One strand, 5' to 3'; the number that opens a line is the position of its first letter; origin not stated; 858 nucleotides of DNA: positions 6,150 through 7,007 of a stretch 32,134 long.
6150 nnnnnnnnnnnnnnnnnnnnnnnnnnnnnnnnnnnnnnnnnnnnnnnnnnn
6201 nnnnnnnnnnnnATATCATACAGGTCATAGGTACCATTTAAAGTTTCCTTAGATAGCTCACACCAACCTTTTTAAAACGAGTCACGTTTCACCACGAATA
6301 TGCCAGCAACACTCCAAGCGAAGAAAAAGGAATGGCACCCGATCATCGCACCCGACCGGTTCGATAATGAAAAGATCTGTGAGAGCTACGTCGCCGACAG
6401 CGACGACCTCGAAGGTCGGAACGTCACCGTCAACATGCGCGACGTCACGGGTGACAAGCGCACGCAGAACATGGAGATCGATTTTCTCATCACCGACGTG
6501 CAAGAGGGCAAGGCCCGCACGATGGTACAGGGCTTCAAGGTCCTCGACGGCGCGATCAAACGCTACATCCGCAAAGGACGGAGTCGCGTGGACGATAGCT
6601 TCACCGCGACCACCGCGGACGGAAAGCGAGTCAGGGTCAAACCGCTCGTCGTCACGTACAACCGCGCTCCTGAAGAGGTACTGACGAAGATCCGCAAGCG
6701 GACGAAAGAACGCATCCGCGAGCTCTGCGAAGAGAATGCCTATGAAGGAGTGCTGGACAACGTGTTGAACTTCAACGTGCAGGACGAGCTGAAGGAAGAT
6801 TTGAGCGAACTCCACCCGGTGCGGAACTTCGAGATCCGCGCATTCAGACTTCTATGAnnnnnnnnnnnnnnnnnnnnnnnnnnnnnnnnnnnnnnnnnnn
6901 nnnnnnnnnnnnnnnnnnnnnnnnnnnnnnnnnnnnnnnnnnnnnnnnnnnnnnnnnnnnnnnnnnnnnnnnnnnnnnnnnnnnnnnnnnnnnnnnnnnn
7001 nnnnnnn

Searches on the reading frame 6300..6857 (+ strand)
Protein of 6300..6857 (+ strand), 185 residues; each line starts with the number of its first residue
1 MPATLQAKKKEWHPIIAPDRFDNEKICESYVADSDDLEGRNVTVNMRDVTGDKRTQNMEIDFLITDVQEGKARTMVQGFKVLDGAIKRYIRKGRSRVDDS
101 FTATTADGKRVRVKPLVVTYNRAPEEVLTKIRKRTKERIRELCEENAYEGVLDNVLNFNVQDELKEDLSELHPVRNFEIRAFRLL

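Call 3: search_protein_families(library=pfam, proteins=[window:6300-6857:+], max_evalue=0.1)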
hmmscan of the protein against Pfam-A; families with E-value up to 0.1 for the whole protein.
window:6300-6857:+ (185 aa): 1 family
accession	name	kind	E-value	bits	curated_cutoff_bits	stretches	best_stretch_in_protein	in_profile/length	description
PF01015.23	Ribosomal_S3Ae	-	4.4e-38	131.2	29.3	1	7-184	10-187/191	Ribosomal S3Ae family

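Call 4: search_protein_families(library=ncbifam, proteins=[window:6300-6857:+], max_evalue=0.1)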
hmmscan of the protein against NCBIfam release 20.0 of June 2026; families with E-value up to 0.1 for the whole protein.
window:6300-6857:+ (185 aa): 2 families
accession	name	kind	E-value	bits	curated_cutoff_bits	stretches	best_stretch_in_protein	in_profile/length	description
NF003142.0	PRK04057.1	equivalog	1.9e-43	148.1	198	1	6-184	12-190/210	30S ribosomal protein S3ae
NF005992.0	PRK08116.1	subfamily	0.016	14.3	189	1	113-145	211-243/269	hypothetical protein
